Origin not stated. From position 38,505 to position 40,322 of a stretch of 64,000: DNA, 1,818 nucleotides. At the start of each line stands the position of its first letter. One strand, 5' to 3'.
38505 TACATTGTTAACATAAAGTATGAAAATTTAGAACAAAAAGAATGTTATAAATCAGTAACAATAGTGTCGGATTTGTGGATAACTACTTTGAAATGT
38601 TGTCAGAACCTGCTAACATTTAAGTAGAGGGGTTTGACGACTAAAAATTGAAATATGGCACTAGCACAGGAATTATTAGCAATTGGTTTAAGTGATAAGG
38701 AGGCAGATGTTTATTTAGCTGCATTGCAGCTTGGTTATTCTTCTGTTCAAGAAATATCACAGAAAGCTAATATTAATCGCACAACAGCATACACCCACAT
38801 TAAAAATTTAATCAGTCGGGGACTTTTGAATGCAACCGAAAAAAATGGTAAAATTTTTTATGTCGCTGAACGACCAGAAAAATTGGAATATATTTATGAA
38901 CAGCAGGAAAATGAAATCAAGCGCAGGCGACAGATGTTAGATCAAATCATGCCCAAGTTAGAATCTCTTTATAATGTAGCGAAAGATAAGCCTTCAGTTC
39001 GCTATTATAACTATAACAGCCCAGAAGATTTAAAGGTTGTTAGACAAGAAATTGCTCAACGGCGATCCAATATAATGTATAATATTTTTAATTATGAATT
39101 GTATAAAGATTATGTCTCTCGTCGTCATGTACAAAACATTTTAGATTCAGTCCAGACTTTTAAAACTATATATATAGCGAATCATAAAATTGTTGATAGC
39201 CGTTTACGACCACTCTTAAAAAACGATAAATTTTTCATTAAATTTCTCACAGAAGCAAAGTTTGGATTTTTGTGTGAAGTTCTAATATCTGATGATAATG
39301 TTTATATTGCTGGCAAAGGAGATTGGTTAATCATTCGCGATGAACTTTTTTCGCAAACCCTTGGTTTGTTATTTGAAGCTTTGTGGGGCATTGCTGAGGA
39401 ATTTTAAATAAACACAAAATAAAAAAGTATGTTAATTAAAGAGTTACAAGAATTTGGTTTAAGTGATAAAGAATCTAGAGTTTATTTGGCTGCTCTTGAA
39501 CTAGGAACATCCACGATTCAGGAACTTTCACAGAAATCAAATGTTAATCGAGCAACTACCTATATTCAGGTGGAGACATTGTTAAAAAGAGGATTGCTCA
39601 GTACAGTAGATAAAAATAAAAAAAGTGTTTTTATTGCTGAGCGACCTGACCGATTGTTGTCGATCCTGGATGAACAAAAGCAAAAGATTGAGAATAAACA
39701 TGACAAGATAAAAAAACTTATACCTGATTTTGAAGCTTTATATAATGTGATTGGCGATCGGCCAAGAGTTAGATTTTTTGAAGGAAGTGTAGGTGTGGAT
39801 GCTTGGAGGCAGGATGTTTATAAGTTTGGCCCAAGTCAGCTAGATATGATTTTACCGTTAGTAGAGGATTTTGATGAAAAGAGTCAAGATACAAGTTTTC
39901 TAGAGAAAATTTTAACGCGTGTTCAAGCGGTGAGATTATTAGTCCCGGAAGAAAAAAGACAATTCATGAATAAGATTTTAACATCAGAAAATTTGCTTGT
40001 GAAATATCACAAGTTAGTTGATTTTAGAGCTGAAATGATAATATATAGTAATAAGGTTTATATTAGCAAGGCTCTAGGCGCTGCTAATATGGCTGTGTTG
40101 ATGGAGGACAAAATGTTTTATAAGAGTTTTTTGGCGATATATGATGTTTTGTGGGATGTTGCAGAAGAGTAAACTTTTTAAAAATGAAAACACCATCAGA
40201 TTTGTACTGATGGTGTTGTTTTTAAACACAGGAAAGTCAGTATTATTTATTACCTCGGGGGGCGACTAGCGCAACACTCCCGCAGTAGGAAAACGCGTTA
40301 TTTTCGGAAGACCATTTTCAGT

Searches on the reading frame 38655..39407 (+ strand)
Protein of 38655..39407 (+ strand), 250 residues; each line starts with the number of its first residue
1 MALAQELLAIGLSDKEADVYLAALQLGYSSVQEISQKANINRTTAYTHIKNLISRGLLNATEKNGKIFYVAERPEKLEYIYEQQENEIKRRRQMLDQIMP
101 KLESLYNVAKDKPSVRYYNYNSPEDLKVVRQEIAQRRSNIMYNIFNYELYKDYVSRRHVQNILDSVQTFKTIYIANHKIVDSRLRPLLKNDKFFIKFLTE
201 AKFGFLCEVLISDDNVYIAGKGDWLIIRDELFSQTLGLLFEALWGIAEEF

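Call 89: search_protein_families(library=pfam, proteins=[window:38655-39407:+], max_evalue=0.00001)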
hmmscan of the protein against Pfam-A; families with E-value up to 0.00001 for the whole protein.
window:38655-39407:+ (250 aa): 1 family
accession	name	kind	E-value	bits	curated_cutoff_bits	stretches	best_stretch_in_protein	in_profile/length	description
PF01978.25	TrmB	-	9.1e-13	48.3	25.6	1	9-74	3-67/68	Sugar-specific transcriptional regulator TrmB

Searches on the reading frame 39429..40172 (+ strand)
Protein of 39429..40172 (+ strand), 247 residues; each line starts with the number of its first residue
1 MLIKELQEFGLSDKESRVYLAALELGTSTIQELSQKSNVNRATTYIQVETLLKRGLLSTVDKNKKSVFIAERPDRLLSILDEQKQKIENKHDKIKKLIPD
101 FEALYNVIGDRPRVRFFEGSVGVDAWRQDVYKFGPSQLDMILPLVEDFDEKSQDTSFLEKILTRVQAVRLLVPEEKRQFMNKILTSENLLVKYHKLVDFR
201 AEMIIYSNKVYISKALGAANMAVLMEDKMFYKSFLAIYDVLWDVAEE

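Call 89: search_protein_families(library=pfam, proteins=[window:39429-40172:+], max_evalue=0.00001)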
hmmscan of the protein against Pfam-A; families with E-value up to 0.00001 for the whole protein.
window:39429-40172:+ (247 aa): 1 family
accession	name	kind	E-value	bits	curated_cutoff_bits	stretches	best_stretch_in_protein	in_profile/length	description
PF01978.25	TrmB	-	1.7e-12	47.5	25.6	1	6-65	1-60/68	Sugar-specific transcriptional regulator TrmB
